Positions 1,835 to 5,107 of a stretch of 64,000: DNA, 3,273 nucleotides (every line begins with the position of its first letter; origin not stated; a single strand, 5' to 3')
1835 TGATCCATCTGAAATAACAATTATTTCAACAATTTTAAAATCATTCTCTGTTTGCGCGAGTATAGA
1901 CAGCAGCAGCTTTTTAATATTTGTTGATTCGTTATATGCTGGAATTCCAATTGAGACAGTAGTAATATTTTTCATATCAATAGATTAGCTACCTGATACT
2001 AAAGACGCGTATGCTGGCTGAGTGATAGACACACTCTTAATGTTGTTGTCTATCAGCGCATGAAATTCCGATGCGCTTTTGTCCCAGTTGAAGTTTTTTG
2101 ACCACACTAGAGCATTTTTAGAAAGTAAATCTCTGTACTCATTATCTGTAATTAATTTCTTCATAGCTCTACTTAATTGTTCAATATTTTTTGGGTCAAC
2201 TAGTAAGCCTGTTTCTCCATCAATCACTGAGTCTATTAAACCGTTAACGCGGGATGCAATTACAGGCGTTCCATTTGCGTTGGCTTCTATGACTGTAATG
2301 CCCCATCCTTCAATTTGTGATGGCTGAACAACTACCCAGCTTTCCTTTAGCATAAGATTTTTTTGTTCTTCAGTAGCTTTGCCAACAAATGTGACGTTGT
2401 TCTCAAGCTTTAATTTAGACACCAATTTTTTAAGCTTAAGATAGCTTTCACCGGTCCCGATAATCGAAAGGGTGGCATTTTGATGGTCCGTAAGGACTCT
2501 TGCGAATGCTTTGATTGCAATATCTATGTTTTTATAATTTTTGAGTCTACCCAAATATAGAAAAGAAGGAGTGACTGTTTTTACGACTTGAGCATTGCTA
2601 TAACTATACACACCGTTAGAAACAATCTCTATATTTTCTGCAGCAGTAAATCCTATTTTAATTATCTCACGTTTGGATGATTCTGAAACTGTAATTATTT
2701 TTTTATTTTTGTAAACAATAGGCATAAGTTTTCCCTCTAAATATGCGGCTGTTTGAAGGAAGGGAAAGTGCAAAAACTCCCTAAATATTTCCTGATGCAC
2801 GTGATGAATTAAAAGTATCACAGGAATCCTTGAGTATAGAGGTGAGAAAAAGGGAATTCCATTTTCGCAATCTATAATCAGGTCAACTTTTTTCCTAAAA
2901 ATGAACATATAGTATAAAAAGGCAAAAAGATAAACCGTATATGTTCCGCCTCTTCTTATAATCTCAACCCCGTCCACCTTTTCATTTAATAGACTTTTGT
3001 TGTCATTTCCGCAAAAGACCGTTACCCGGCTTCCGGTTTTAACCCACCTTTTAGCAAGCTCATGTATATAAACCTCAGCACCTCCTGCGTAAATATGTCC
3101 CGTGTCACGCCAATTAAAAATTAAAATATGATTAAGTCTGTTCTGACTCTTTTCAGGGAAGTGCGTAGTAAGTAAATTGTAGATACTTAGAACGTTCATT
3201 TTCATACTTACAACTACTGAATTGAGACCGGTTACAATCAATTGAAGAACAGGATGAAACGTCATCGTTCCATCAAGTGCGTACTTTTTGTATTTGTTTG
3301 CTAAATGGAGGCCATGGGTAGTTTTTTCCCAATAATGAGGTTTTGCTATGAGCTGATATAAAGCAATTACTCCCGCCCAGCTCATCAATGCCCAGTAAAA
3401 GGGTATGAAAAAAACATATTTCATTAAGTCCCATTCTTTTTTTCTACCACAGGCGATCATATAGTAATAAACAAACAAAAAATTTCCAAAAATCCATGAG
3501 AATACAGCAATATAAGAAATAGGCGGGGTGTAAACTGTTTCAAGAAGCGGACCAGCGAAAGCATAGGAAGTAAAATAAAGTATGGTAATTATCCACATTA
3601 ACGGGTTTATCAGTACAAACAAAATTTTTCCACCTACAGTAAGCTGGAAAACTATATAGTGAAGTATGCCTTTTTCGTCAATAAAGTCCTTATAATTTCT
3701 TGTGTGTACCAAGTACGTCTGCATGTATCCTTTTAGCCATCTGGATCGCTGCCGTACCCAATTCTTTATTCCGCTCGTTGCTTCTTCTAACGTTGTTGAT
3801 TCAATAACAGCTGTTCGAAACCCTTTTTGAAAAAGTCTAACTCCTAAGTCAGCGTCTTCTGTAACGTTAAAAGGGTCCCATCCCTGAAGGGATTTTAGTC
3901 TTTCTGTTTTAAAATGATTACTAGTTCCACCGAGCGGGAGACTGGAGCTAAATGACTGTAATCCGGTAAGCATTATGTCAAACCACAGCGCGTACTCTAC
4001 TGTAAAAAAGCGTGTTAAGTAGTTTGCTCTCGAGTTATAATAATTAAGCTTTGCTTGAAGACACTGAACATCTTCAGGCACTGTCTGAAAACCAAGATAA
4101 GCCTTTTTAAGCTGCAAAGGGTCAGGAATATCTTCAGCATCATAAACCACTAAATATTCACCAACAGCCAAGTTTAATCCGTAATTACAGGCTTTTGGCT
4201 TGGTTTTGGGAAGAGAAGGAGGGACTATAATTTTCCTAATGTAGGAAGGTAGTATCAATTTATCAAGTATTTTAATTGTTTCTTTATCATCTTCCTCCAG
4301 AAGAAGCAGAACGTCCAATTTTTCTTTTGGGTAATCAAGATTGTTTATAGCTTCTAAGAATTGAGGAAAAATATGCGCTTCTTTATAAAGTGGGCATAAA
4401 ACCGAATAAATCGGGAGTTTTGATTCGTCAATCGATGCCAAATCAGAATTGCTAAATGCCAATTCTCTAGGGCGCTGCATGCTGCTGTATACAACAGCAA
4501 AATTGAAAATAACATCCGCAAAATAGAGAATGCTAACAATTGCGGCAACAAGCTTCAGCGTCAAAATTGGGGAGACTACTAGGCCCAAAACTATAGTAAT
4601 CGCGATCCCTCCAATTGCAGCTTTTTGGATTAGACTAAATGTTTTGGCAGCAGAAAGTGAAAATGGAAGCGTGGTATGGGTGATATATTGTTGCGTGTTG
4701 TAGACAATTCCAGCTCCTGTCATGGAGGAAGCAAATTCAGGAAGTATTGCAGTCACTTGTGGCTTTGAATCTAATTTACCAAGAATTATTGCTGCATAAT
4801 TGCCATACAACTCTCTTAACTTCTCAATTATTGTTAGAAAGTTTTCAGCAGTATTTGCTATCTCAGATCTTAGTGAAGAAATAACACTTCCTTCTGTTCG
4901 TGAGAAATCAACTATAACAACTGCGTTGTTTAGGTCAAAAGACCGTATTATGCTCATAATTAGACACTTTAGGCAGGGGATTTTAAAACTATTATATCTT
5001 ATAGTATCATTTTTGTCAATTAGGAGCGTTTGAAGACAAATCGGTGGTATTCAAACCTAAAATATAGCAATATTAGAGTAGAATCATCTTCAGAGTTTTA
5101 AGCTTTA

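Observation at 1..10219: Co-oriented surface-glycosylation / sortase / disulfide-bond module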

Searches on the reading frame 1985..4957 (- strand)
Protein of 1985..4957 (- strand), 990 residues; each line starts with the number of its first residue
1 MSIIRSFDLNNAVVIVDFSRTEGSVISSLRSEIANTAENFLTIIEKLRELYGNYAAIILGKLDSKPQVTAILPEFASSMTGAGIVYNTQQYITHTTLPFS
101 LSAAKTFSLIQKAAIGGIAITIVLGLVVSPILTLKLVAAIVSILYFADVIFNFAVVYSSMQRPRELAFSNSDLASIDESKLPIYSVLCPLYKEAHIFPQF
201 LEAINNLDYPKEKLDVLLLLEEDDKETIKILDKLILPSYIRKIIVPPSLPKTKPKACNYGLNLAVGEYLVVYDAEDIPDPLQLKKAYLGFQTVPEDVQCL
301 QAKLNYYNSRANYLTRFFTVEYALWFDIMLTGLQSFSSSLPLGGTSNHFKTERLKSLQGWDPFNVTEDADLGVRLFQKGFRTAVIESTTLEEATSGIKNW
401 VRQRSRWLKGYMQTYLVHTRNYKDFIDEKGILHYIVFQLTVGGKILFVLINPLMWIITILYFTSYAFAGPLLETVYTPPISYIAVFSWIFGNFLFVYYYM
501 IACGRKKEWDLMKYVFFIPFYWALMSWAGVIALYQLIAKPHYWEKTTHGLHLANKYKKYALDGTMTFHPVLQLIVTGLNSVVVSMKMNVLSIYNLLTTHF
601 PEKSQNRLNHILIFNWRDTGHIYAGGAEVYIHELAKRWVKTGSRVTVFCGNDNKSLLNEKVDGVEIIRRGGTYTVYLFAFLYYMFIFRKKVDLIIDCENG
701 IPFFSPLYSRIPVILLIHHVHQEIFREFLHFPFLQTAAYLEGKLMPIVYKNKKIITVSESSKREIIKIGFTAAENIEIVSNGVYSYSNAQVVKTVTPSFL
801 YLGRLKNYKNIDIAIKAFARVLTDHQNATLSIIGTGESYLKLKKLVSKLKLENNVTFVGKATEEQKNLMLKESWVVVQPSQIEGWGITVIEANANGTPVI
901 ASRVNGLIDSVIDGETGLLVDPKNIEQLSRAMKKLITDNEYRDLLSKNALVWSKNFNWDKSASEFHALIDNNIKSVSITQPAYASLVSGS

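Call 6: search_protein_families(library=pfam, proteins=[window:1985-4957:-], max_evalue=0.01)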
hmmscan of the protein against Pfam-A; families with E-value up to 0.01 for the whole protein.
window:1985-4957:- (990 aa): 9 families
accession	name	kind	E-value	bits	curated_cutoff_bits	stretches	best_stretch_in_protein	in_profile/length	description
PF00534.26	Glycos_transf_1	-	9.2e-44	149.4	26.4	1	796-949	15-169/172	Glycosyl transferases group 1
PF13692.12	Glyco_trans_1_4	-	8.6e-32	110.8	27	1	797-938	2-142/142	Glycosyl transferases group 1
PF13632.12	Glyco_trans_2_3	-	1.8e-22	80.6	27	1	269-490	2-187/198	Glycosyl transferase family group 2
PF13641.12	Glyco_tranf_2_3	-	2.4e-20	74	27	1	184-409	3-229/230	Glycosyltransferase like family 2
PF13439.12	Glyco_transf_4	-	8e-17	62.2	28.5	1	625-783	2-166/170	Glycosyltransferase Family 4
PF20706.3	GT4-conflict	-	5e-12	45.9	26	1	793-911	194-320/385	Family 4 Glycosyltransferase in conflict systems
PF00535.33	Glycos_transf_2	-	4.8e-08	33.5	23.3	1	185-325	1-132/168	Glycosyl transferase family 2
PF13579.12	Glyco_trans_4_4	-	8.1e-05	23.4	29.7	1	625-782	1-158/158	Glycosyl transferase 4-like domain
PF03452.20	Anp1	-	0.0041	17.1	28.8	1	186-233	25-74/263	Anp1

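Call 8: search_protein_families(library=ncbifam, proteins=[window:1985-4957:-], max_evalue=0.1)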
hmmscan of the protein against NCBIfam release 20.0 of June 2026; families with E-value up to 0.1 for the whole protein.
window:1985-4957:- (990 aa): 56 families (the best 25 are shown)
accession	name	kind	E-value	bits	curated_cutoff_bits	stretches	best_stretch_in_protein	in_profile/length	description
TIGR03449.1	mycothiol_MshA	equivalog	1.3e-31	109.9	462.5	1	795-970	219-401/406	D-inositol-3-phosphate glycosyltransferase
NF041010.1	glycosy_Agl16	equivalog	4.4e-31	108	575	1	625-968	15-347/352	glycosylation protein Agl16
TIGR03088.1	stp2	hypoth_equivalog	1.4e-22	80.3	409.05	1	798-971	196-372/374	TIGR03088 family PEP-CTERM/XrtA system glycosyltransferase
NF041876.1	EPS_EpsE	equivalog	1.7e-22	80.3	400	1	800-949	218-372/389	exopolysaccharide biosynthesis GT4 family glycosyltransferase EpsE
TIGR03999.1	thiol_BshA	equivalog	2.9e-22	79.1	273.7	1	755-969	149-370/375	N-acetyl-alpha-D-glucosaminyl L-malate synthase BshA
NF047880.1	glyco_SdgA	exception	9.7e-20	70.6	800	1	707-968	235-486/488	serine-aspartate repeat adhesin O-glycosyltransferase SdgA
NF046085.1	XrtY_assoc_Gly1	equivalog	5.1e-19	68.4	400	1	750-965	160-377/387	XrtY-associated glycosyltransferase XYAG1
NF050063.1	ProtGlycPglJ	equivalog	6.3e-18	65.1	500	1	744-961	137-355/363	N-acetylgalactosamine-N,N'-diacetylbacillosaminyl-diphospho-undecaprenol 4-alpha-N-acetylgalactosaminyltransferase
NF007396.0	PRK09922.1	equivalog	8.3e-18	64.4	385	1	755-940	140-328/361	lipopolysaccharide 1,6-galactosyltransferase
TIGR02149.1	glgA_Coryne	subfamily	2.3e-16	59.9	302.4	1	751-963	145-381/391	glycogen synthase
NF038295.1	EPS_HpsP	equivalog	5.8e-16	58.5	550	1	786-964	197-379/388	hormogonium polysaccharide biosynthesis glycosyltransferase HpsP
TIGR04063.1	stp3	hypoth_equivalog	7.8e-16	57.9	442.05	1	750-968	157-391/397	TIGR04063 family PEP-CTERM/XrtA system glycosyltransferase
TIGR04047.1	MSMEG_0565_glyc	hypoth_equivalog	8.7e-16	57.9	259.85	1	790-964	187-366/373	MSMEG_0565 family glycosyltransferase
TIGR02095.1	glgA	subfamily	8.9e-16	57.6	328.45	1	795-968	293-473/477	glycogen/starch synthase, ADP-glucose type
TIGR04157.1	glyco_rSAM_CFB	subfamily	1.8e-15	56.9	400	1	797-938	228-366/406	TIGR04157 family glycosyltransferase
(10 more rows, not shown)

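Call 54: find_related_loci(query=window:1985-4957:-, collection=metagenome_contigs, flank=8000)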
Query window:1985-4957:- (990 aa) in metagenome_contigs; peptide patterns used: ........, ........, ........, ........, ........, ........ (x = any residue, [..] = any of these).
130 stretches matched a pattern; 6 encode a relative of the query (tblastn E <= 1e-3); 6 distinct loci.
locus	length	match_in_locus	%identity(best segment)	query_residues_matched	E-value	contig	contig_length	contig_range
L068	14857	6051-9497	63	71-989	0e+0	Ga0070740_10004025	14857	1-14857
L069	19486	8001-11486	65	77-974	0e+0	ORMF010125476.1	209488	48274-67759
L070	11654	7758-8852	46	611-975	4e-90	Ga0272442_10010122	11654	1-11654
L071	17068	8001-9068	37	611-966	1e-58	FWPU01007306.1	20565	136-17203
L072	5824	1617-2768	35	572-965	6e-51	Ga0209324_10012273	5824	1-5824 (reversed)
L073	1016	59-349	40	868-970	5e-18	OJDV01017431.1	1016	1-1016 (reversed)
